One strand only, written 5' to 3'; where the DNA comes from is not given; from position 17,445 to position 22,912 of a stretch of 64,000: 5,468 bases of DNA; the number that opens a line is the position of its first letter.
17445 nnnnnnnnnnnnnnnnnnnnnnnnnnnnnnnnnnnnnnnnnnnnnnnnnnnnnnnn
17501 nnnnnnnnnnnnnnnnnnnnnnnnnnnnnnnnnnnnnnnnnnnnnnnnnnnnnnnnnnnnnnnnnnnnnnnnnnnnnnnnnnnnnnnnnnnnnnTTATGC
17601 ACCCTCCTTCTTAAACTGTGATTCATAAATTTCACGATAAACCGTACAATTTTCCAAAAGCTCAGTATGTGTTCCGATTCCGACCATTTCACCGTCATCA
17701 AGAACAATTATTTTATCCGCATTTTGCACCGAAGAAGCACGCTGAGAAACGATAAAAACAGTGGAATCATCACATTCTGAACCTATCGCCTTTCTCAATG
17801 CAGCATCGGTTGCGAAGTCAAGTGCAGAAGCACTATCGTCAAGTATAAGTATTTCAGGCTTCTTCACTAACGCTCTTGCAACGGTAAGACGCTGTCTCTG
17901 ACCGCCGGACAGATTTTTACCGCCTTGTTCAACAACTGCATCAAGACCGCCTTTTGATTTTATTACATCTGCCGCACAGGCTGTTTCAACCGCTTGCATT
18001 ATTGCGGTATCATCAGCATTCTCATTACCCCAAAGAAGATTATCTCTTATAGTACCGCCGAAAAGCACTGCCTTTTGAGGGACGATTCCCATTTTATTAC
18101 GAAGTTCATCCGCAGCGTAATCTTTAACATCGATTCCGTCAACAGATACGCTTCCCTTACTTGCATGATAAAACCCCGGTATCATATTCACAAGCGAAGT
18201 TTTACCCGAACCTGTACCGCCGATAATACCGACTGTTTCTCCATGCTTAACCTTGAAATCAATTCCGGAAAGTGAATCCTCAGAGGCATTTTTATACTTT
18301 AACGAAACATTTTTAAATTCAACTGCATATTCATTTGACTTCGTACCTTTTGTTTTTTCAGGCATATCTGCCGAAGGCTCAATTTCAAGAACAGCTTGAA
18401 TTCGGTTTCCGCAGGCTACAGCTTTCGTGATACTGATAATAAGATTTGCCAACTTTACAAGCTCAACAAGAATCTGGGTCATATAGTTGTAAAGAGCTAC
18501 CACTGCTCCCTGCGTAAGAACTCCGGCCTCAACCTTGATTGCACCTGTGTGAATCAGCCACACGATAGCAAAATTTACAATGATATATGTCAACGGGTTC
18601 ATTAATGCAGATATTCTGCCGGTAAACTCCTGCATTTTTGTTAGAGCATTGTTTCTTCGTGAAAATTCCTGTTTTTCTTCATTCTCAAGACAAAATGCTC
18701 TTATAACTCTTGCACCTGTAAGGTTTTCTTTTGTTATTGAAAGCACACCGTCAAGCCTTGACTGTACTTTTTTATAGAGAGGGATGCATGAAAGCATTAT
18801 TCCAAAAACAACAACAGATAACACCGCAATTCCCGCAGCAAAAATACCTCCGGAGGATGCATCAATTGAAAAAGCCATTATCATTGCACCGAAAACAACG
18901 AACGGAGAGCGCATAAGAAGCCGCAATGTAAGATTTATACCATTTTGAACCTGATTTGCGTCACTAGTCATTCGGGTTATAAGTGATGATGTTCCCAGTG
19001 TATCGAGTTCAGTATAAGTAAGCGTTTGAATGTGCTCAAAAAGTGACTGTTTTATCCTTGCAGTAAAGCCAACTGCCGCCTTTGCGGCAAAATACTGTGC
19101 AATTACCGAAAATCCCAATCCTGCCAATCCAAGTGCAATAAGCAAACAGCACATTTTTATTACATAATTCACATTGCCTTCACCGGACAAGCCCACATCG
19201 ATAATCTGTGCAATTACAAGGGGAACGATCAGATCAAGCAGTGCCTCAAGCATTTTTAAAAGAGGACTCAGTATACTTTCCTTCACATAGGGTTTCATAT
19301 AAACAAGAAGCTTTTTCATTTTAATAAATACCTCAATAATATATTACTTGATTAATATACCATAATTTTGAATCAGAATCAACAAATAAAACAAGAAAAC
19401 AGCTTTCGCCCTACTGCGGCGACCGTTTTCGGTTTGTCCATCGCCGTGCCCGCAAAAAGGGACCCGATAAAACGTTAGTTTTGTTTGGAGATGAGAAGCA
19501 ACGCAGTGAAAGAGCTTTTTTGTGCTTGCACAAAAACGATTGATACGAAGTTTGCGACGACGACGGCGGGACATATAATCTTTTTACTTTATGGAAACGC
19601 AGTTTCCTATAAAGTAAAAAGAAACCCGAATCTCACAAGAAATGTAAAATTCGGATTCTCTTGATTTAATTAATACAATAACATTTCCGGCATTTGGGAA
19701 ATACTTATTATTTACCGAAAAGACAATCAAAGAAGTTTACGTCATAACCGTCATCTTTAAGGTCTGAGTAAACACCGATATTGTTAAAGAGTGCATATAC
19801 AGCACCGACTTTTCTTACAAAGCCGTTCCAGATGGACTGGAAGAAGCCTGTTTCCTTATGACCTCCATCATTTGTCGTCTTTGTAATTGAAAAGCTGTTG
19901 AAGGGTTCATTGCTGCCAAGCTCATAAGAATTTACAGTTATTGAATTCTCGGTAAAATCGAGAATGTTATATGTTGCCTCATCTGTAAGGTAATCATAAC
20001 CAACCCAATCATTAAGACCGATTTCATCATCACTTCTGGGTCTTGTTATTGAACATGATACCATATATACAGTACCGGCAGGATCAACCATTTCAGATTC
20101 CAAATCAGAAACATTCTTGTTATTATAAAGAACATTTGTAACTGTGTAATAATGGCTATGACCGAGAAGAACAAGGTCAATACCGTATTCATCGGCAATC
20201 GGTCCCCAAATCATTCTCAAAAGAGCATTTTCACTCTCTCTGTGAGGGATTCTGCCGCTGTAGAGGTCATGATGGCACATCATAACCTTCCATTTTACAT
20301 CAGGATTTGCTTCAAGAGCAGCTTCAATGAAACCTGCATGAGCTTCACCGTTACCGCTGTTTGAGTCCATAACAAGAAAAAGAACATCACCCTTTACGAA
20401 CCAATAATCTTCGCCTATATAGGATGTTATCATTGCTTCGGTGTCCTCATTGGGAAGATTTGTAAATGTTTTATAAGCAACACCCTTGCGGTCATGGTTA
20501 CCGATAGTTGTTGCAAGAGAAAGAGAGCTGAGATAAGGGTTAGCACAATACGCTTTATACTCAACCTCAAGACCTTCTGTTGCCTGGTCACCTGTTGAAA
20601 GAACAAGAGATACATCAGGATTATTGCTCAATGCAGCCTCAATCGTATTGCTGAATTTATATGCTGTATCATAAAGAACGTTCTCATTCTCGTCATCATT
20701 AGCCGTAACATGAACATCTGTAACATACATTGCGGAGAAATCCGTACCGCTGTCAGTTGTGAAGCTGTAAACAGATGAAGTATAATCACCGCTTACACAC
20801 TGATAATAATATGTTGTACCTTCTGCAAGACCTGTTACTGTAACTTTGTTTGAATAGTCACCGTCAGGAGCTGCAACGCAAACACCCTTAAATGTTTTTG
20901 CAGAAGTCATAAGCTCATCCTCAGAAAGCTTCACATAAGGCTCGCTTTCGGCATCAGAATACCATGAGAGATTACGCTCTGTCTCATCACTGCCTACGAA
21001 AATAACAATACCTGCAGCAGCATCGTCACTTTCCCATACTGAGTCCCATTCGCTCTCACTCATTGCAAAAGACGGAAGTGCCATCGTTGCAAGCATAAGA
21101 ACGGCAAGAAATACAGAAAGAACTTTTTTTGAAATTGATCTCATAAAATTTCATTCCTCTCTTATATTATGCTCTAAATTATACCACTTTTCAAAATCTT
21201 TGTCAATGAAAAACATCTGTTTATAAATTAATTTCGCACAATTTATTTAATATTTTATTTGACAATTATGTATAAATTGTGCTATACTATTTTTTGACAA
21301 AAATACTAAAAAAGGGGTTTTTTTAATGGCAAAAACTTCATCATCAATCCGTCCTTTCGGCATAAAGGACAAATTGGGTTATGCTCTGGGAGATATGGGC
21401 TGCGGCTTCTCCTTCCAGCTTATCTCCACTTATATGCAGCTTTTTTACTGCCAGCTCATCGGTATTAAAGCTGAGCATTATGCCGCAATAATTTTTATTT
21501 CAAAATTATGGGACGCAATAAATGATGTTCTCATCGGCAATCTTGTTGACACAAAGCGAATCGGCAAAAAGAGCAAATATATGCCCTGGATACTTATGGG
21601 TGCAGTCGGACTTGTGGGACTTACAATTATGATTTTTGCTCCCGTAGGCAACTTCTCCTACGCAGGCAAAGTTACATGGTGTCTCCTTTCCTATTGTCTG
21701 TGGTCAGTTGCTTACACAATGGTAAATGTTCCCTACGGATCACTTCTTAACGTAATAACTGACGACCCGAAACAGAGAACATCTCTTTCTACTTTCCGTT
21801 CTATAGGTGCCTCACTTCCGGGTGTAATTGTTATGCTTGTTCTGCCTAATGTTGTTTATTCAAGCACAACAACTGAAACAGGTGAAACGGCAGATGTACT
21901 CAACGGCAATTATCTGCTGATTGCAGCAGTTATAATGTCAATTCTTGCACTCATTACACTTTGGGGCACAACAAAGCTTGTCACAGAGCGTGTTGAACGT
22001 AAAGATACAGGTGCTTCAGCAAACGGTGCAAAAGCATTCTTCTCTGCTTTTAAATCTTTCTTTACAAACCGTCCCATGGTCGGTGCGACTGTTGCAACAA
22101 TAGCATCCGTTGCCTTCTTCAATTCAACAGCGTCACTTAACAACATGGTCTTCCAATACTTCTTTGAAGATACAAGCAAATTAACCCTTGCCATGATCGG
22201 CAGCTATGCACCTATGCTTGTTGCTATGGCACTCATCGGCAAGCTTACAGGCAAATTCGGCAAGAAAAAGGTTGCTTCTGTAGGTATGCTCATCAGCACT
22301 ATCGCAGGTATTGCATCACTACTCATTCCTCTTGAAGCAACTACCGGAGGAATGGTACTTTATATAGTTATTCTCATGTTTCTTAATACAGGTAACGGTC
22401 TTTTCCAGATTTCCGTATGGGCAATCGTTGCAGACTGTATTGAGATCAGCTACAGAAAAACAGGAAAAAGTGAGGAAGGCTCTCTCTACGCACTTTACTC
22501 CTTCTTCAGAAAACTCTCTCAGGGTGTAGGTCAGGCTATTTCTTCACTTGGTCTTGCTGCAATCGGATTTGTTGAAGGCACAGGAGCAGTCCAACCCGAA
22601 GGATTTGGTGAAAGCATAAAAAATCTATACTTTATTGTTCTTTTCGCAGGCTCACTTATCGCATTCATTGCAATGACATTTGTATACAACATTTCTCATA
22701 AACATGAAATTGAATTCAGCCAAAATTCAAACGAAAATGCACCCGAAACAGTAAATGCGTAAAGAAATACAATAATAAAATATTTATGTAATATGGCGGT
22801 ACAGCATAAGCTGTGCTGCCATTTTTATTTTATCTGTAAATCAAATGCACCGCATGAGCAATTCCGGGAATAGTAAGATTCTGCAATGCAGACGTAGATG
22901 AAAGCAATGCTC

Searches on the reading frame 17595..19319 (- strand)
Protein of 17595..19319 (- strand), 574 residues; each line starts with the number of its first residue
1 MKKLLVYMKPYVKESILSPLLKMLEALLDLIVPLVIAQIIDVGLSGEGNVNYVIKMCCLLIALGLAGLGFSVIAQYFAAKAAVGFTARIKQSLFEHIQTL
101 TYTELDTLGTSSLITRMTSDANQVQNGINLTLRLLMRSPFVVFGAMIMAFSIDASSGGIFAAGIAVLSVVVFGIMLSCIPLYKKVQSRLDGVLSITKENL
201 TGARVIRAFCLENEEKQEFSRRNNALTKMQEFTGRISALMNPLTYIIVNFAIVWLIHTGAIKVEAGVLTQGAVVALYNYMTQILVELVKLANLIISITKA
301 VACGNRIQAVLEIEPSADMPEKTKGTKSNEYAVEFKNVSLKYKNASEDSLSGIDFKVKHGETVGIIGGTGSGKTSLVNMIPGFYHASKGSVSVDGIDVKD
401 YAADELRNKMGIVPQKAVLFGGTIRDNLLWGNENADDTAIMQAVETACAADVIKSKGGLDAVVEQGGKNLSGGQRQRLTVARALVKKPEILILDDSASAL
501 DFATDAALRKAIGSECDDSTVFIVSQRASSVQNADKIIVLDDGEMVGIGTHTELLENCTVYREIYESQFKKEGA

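Call 26: search_protein_families(library=pfam, proteins=[window:17595-19319:-], max_evalue=0.001)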
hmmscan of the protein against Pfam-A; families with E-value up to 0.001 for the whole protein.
window:17595-19319:- (574 aa): 4 families
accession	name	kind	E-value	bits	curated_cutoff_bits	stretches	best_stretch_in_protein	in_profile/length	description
PF00664.28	ABC_membrane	-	1.7e-35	123.5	28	1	16-284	2-271/274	ABC transporter transmembrane region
PF00005.33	ABC_tran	-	1.6e-30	106.9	25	1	350-496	1-135/137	ABC transporter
PF02463.25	SMC_N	-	2.3e-06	27.6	40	1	394-539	114-210/220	RecF/RecN/SMC N terminal domain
PF13245.12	AAA_19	-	0.00015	22.4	25.1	1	361-557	12-113/134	AAA domain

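Call 70: search_protein_families(library=ncbifam, proteins=[window:17595-19319:-], max_evalue=1e-20)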
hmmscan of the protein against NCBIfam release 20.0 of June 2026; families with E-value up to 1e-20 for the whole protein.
window:17595-19319:- (574 aa): 85 families (the best 25 are shown)
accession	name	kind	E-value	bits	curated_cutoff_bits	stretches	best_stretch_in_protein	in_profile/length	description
TIGR02203.1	MsbA_lipidA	equivalog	1.4e-103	347.4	602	1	2-570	3-571/572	lipid A export permease/ATP-binding protein MsbA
TIGR02204.1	MsbA_rel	hypoth_equivalog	1.7e-94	317.6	780.4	1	2-569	7-576/576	ABC transporter, permease/ATP-binding protein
TIGR00958.1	3a01208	subfamily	5e-85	286.2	874.6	1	1-564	149-710/711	antigen peptide transporter 2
NF008381.0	PRK11176.1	equivalog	1.3e-82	278.1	867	1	2-570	14-581/582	lipid A ABC transporter ATP-binding protein/permease MsbA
NF052233.1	CphA_assoc_ABC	equivalog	1.5e-81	274.8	880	1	3-571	174-746/766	cyanophycin metabolism-associated ABC transporter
NF010178.0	PRK13657.1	equivalog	6.1e-80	269.3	733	1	20-569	26-571/588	glucan ABC transporter ATP-binding protein/ permease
TIGR03375.1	type_I_sec_LssB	subfamily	3.1e-79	267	693.1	1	87-557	222-691/696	type I secretion system permease/ATPase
NF045513.1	HepA_fam_ABC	equivalog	2.4e-77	260.8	725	1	49-559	90-600/610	heterocyst formation ABC transporter subunit HepA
TIGR03796.1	NHLM_micro_ABC1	equivalog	3.8e-76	256.8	853.3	1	22-564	163-708/710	NHLP family bacteriocin export ABC transporter peptidase/permease/ATPase subunit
TIGR01846.1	type_I_sec_HlyB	subfamily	1.8e-74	251.3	725.55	1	23-568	149-692/694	type I secretion system permease/ATPase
TIGR03797.1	NHLM_micro_ABC2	equivalog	1.3e-73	248.6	709.4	1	20-568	143-685/686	NHLP bacteriocin export ABC transporter permease/ATPase subunit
NF008364.0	PRK11160.1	equivalog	3.2e-71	240.6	630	1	87-566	93-573/575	heme ABC transporter ATP-binding protein/permease CydC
NF000474.1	tet_ABC_46_A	exception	4.2e-68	230.2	1250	1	33-573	34-573/574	tetracycline efflux ABC transporter Tet(46) subunit A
NF008055.0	PRK10789.1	equivalog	9.9e-65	219.1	845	1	20-568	23-571/590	SmdA family multidrug ABC transporter permease/ATP-binding protein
TIGR01192.1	chvA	subfamily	2.9e-63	214.4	585.4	1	26-558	32-560/585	glucan export ABC transporter ATP-binding protein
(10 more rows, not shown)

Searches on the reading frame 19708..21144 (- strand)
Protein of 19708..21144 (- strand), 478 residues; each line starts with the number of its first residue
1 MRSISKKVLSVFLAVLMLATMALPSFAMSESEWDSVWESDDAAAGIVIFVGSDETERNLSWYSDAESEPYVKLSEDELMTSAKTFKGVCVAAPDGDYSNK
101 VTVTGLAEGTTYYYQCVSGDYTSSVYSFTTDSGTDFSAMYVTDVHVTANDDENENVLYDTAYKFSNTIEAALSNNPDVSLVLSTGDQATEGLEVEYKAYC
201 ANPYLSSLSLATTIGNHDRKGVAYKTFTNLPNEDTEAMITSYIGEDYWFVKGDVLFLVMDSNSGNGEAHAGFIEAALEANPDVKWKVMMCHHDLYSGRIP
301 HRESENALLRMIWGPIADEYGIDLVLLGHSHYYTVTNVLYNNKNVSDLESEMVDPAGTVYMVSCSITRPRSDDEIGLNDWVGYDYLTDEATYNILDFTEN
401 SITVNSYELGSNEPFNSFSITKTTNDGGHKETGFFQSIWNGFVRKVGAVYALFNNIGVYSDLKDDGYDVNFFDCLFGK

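Call 26: search_protein_families(library=pfam, proteins=[window:19708-21144:-], max_evalue=0.001)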
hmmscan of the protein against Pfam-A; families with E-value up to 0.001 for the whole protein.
window:19708-21144:- (478 aa): 3 families
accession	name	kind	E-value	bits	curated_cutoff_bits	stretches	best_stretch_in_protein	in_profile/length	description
PF16656.11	Pur_ac_phosph_N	-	2e-13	51.2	30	1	49-130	7-93/93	Purple acid Phosphatase, N-terminal domain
PF00149.33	Metallophos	-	3.4e-13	50.9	21.5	1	141-333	6-191/191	Calcineurin-like phosphoesterase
PF16655.11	PhoD_N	-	9.4e-07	29.7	30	1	65-130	26-90/90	PhoD-like phosphatase, N-terminal domain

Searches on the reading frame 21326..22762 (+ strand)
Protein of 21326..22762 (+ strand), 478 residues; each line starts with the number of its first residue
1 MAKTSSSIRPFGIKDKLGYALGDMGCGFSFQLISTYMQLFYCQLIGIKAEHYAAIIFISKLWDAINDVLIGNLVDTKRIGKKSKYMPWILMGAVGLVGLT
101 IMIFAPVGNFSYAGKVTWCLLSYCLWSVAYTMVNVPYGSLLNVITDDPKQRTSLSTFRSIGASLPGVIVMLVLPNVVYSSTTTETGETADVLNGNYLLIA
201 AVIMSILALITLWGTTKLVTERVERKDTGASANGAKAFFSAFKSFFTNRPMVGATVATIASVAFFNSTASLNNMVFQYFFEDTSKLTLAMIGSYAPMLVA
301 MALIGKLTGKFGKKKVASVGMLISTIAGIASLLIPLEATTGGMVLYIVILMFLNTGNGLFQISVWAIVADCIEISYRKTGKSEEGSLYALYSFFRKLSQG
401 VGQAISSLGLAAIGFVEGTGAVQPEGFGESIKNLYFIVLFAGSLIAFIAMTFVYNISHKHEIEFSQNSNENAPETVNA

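Call 26: search_protein_families(library=pfam, proteins=[window:21326-22762:+], max_evalue=0.001)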
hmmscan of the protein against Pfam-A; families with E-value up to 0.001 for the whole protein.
window:21326-22762:+ (478 aa): 2 families
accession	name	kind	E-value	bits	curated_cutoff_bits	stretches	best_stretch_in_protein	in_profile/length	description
PF13347.12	MFS_2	-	9.9e-70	235.7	27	1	18-457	1-426/427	MFS/sugar transport protein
PF07690.21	MFS_1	-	2.7e-14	53.3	33.4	1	149-402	117-346/347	Major Facilitator Superfamily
